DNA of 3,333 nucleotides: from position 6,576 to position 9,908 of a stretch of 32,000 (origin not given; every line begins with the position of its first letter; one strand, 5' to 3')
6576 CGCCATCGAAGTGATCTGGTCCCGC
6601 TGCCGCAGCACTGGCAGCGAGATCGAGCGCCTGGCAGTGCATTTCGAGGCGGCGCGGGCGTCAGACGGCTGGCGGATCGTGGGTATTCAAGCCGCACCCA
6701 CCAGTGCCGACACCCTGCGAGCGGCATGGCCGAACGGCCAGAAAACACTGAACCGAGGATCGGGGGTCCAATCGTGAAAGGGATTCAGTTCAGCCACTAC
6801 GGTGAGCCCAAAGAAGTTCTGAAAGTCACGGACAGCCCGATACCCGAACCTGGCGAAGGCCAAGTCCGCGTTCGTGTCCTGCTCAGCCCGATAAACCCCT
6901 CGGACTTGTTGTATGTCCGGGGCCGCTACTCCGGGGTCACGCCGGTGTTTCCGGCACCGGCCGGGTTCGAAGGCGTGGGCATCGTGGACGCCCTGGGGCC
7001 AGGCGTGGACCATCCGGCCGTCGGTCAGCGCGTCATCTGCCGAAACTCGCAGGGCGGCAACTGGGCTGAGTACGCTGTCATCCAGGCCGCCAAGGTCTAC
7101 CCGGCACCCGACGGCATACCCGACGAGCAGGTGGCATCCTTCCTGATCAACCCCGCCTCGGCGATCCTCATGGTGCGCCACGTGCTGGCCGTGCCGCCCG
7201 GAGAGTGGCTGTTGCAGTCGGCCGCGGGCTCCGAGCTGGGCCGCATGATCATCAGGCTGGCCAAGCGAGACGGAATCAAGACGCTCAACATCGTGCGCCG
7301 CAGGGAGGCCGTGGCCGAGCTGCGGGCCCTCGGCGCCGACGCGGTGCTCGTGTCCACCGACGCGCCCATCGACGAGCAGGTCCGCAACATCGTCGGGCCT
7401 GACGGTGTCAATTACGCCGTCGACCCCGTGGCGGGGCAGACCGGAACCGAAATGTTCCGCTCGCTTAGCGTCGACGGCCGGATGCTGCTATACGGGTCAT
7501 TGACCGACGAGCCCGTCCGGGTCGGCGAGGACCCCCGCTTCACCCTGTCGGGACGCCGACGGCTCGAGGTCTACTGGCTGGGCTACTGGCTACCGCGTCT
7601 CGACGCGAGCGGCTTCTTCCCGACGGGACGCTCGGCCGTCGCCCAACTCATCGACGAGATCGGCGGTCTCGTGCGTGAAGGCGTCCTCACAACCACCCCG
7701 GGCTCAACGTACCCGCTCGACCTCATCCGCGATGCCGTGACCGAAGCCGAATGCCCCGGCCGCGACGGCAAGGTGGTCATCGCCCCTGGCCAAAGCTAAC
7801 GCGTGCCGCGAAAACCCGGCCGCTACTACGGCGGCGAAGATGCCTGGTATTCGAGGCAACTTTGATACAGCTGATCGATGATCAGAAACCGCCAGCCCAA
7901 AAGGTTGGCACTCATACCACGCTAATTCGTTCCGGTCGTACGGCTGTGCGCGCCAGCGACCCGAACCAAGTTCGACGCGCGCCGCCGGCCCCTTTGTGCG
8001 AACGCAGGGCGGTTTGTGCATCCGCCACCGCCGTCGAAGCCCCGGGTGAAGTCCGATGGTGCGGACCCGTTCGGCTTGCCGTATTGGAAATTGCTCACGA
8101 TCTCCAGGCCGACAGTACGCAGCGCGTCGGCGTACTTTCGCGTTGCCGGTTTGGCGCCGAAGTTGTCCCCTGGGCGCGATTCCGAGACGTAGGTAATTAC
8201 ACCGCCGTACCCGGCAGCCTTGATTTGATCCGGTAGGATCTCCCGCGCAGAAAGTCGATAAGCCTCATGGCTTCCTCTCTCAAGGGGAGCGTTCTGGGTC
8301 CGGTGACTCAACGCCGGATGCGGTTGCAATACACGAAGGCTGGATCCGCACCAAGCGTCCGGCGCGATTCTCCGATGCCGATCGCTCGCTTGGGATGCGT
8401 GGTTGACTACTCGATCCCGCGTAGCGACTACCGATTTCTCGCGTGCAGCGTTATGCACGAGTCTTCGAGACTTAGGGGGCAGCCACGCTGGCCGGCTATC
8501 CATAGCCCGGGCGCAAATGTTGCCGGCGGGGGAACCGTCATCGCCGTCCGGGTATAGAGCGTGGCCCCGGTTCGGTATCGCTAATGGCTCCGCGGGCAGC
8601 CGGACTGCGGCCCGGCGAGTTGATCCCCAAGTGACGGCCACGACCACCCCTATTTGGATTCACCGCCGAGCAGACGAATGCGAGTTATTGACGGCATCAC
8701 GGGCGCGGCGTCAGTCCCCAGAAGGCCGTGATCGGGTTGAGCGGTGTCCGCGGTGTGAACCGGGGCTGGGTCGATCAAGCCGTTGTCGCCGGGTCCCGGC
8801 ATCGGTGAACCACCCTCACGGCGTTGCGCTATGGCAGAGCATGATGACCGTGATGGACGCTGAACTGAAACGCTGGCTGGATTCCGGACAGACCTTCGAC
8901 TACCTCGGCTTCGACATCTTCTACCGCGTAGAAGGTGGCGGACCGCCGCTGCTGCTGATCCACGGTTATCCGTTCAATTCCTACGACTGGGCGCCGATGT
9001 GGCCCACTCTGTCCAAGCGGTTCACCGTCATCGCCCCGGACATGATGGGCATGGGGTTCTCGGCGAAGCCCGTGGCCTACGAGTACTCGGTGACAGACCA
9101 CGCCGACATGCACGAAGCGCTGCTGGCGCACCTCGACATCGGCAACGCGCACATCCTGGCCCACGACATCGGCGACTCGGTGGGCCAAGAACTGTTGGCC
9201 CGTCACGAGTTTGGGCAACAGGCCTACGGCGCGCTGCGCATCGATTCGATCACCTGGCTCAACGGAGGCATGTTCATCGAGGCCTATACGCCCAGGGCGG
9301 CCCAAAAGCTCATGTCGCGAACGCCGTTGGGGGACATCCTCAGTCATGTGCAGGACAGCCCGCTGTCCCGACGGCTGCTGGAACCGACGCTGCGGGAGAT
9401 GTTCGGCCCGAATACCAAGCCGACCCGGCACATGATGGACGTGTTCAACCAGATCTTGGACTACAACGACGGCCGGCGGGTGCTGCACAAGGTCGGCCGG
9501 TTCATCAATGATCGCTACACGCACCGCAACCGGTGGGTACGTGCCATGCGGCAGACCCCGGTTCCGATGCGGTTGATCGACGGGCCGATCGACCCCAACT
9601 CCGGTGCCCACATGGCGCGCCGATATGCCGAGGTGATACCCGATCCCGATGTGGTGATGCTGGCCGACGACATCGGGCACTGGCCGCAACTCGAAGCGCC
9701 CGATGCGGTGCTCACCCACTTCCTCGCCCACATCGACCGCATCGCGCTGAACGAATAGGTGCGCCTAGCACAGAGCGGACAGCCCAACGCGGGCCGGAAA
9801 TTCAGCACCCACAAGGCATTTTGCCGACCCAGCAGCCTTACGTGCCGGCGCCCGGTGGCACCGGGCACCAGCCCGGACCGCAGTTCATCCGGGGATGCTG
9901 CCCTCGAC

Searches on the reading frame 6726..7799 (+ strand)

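Call 66: search_protein_families(library=pfam, proteins=[window:6726-7799:+], max_evalue=0.0001)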
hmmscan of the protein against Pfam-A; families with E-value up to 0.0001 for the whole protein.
window:6726-7799:+ (357 aa): 3 families
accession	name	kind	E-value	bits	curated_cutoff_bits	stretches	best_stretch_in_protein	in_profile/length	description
PF08240.17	ADH_N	-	1.4e-14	54.7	23.5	1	43-129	1-104/104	Alcohol dehydrogenase GroES-like domain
PF00107.32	ADH_zinc_N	-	1.7e-12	47.8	31.8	1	171-285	2-114/129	Zinc-binding dehydrogenase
PF13602.12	ADH_zinc_N_2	-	2.4e-11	45.1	27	1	202-352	1-134/134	Zinc-binding dehydrogenase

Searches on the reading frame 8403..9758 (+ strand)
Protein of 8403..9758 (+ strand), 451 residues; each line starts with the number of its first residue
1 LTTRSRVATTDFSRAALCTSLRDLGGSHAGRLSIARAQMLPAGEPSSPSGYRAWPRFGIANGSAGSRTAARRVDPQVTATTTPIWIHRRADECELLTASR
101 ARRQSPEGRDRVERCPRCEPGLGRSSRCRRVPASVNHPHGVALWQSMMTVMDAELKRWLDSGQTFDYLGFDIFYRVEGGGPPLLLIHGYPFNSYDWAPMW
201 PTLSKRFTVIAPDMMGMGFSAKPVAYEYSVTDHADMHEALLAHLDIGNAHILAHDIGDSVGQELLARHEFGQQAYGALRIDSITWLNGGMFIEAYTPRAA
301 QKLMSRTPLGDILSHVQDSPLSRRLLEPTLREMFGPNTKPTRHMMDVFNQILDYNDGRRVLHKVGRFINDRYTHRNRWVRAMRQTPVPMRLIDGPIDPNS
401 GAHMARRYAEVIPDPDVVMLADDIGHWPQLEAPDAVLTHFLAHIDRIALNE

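Call 66: search_protein_families(library=pfam, proteins=[window:8403-9758:+], max_evalue=0.0001)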
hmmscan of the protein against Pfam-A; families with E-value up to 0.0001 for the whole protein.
window:8403-9758:+ (451 aa): 2 families
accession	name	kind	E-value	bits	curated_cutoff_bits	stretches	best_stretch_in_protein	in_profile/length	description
PF00561.26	Abhydrolase_1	-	1e-19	71.6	25.8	1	181-288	1-102/245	alpha/beta hydrolase fold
PF12697.13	Abhydrolase_6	-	3.8e-15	57.6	26.3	1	183-436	1-214/217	Alpha/beta hydrolase family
